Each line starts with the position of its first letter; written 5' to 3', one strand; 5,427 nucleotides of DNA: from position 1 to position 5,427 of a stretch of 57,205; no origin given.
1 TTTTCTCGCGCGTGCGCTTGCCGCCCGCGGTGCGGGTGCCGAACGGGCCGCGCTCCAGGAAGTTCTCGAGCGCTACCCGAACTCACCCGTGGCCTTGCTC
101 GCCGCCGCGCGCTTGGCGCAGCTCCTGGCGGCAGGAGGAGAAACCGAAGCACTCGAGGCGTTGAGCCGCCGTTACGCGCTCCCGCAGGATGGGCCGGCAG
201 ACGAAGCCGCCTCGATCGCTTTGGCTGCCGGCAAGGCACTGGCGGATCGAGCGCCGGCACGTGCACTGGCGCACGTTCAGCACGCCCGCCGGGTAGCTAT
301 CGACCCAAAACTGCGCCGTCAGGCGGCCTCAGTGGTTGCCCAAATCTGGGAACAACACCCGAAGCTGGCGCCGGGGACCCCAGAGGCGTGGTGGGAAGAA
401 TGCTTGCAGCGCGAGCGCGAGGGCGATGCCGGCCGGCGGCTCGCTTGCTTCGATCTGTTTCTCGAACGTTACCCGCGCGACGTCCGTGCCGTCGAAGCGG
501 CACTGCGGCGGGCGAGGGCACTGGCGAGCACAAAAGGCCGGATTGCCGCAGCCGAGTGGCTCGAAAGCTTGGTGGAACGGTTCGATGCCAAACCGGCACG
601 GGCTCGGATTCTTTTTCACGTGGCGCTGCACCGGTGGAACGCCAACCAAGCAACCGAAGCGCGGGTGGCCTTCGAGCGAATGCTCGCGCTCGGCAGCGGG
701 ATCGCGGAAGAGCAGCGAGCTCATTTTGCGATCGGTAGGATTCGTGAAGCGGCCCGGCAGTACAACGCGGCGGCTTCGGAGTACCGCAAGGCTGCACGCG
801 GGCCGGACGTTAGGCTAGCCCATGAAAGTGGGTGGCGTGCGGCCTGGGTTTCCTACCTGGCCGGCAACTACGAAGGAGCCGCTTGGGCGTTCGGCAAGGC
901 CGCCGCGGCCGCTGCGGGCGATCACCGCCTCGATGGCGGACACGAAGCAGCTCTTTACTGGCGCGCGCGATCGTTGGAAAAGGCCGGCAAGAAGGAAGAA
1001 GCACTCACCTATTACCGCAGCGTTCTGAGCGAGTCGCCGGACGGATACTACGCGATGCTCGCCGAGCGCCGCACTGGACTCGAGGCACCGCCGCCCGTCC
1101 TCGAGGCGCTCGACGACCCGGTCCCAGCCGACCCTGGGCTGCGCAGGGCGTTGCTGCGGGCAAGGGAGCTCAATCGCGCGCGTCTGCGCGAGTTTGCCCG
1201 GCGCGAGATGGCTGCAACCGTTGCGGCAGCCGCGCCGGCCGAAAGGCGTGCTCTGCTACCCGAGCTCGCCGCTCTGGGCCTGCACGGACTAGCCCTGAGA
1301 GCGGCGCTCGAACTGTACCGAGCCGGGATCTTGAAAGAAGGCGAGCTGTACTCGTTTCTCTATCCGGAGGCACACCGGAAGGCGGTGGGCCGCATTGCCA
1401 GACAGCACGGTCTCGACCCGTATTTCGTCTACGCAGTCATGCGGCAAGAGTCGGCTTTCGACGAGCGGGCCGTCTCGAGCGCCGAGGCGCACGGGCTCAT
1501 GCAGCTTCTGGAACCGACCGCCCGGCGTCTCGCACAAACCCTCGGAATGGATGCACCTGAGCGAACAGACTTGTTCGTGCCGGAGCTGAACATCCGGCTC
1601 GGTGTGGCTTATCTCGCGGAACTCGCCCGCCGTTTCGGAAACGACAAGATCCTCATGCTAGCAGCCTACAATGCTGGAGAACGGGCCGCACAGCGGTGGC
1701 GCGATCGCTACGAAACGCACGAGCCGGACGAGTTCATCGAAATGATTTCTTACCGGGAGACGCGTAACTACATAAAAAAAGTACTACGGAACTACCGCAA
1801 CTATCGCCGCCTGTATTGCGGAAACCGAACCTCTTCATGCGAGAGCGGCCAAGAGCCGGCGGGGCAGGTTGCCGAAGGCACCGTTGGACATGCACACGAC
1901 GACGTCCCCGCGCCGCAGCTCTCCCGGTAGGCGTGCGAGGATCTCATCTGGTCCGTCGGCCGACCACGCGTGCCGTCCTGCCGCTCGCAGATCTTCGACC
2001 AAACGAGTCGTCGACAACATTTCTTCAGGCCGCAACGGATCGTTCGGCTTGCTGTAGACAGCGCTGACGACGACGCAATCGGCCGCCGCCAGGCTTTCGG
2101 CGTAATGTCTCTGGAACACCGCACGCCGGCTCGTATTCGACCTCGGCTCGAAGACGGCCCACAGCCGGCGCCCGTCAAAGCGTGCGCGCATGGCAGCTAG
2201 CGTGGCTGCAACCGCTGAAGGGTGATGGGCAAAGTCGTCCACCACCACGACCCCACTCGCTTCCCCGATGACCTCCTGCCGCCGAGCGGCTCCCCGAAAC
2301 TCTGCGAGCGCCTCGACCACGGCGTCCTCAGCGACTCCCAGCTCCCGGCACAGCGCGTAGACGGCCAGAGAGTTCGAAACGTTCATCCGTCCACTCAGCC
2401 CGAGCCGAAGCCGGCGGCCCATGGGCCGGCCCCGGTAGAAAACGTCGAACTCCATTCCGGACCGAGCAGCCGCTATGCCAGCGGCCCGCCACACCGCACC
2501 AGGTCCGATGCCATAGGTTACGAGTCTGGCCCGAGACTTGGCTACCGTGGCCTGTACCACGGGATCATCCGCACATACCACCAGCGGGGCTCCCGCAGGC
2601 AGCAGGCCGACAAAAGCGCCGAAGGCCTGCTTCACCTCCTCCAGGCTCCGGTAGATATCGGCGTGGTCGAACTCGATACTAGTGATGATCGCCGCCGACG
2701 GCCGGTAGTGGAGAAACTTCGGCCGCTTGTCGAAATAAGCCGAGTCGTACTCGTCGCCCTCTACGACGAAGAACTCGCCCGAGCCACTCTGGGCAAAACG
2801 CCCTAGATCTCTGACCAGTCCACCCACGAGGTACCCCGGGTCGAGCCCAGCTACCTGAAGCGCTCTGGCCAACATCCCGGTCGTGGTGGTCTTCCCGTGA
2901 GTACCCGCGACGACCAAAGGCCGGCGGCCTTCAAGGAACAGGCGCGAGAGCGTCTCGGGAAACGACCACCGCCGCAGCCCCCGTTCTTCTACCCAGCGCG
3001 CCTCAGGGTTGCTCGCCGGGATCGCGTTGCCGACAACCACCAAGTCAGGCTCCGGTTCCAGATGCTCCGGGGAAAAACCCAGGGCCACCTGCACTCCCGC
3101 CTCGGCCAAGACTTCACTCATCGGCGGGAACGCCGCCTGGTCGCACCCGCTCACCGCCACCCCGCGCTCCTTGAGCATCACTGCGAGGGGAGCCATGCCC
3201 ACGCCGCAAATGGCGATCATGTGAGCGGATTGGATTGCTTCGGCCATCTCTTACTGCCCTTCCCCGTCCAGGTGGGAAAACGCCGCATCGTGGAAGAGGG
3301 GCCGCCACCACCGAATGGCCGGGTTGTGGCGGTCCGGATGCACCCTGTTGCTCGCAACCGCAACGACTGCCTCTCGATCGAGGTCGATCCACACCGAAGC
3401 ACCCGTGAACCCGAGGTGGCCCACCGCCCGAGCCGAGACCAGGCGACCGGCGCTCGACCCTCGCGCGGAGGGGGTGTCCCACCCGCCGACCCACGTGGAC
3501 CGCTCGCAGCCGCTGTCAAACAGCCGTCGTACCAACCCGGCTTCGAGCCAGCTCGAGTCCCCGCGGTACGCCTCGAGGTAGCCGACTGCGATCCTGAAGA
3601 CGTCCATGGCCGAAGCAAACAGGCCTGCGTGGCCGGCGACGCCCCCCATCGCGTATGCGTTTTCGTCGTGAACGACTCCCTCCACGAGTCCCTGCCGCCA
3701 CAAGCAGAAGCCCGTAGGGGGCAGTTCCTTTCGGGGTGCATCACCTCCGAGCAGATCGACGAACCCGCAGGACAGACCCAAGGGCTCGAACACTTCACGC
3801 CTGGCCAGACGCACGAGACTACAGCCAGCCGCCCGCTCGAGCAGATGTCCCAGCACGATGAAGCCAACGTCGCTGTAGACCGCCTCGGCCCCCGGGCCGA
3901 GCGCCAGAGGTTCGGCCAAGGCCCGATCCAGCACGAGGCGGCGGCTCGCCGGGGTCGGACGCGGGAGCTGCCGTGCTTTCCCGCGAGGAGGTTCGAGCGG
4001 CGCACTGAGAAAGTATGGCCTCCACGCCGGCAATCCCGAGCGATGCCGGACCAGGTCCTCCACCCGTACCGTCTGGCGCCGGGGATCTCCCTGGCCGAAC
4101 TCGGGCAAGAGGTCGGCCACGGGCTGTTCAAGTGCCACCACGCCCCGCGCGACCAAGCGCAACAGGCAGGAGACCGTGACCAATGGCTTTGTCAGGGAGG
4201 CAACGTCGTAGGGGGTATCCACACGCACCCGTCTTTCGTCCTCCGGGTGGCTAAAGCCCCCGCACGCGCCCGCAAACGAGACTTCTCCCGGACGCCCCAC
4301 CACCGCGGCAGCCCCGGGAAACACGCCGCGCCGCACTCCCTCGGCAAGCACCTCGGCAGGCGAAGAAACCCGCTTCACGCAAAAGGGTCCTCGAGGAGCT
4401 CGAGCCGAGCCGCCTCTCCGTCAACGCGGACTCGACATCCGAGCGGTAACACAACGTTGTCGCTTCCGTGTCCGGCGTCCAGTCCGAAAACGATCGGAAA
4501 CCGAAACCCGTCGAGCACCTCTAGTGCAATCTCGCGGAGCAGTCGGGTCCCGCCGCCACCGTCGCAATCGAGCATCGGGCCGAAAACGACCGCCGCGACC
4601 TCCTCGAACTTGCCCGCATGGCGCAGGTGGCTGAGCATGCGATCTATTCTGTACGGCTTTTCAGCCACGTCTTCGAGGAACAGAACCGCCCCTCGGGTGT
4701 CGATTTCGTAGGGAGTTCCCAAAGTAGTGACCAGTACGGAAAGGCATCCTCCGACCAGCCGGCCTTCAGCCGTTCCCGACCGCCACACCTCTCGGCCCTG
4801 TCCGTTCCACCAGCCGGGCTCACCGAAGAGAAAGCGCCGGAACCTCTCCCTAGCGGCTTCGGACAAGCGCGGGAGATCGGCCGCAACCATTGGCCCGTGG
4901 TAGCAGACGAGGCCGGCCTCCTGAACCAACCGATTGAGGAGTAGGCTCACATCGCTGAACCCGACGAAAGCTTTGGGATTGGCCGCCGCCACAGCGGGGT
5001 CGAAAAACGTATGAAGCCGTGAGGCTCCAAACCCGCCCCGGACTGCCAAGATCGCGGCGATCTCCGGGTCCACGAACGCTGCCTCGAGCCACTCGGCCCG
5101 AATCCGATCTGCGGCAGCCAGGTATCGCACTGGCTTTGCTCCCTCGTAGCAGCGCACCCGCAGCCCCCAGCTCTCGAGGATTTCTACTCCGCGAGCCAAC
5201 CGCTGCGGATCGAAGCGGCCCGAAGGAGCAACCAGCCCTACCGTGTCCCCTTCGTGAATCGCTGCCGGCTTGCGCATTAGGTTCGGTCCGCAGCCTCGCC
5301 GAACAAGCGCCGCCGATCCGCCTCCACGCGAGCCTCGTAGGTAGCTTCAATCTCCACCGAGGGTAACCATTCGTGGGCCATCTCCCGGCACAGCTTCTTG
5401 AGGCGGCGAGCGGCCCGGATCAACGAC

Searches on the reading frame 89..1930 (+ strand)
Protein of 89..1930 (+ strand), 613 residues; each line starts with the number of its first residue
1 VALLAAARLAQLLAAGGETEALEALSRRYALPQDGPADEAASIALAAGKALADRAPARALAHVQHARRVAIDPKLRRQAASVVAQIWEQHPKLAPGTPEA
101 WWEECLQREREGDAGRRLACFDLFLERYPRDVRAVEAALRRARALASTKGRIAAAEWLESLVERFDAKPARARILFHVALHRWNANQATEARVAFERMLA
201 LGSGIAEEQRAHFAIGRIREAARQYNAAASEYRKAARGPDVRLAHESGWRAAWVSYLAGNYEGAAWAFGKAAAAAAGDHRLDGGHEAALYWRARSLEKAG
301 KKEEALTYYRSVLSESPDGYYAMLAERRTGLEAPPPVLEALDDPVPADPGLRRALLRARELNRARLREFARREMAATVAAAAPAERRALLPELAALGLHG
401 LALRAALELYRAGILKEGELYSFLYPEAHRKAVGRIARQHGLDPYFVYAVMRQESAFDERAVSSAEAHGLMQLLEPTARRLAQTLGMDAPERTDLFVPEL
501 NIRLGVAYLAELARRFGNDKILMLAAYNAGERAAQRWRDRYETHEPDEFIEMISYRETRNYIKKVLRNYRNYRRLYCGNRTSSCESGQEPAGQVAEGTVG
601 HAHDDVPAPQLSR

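Call 28: search_protein_families(library=pfam, max_evalue=0.00001, proteins=[window:89-1930:+])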
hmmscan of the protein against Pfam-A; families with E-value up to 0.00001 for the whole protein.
window:89-1930:+ (613 aa): 1 family
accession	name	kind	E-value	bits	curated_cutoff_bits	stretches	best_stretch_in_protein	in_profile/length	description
PF01464.25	SLT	-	5.8e-30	103.7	21.3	1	436-548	6-115/117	Transglycosylase SLT domain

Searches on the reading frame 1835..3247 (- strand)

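Call 28: search_protein_families(library=pfam, max_evalue=0.00001, proteins=[window:1835-3247:-])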
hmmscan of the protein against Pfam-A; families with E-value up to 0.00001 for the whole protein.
window:1835-3247:- (470 aa): 3 families
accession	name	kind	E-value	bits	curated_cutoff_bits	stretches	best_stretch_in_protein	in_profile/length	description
PF08245.18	Mur_ligase_M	-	1.3e-24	87.7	24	1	113-299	1-199/200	Mur ligase middle domain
PF02875.26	Mur_ligase_C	-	1.4e-17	65.2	28.4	1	322-456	1-127/127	Mur ligase, glutamate ligase domain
PF01225.30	Mur_ligase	-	2.8e-17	63.3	21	1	9-104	3-91/95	Mur ligase family, catalytic domain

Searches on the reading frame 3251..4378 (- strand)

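Call 28: search_protein_families(library=pfam, max_evalue=0.00001, proteins=[window:3251-4378:-])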
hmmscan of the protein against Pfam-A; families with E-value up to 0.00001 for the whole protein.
window:3251-4378:- (375 aa): 1 family
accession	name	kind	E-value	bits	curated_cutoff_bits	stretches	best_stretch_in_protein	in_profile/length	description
PF00144.29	Beta-lactamase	-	4e-46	158.1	27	1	10-351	4-316/329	Beta-lactamase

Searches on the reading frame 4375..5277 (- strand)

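Call 28: search_protein_families(library=pfam, max_evalue=0.00001, proteins=[window:4375-5277:-])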
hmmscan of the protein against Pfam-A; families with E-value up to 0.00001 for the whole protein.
window:4375-5277:- (300 aa): 2 families
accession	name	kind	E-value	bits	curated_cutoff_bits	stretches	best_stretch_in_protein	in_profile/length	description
PF17676.7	Peptidase_S66C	-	1.1e-36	126.5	23.7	1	171-285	1-120/120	LD-carboxypeptidase C-terminal domain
PF02016.21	Peptidase_S66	-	1.4e-28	99.9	25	1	13-128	1-121/121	LD-carboxypeptidase N-terminal domain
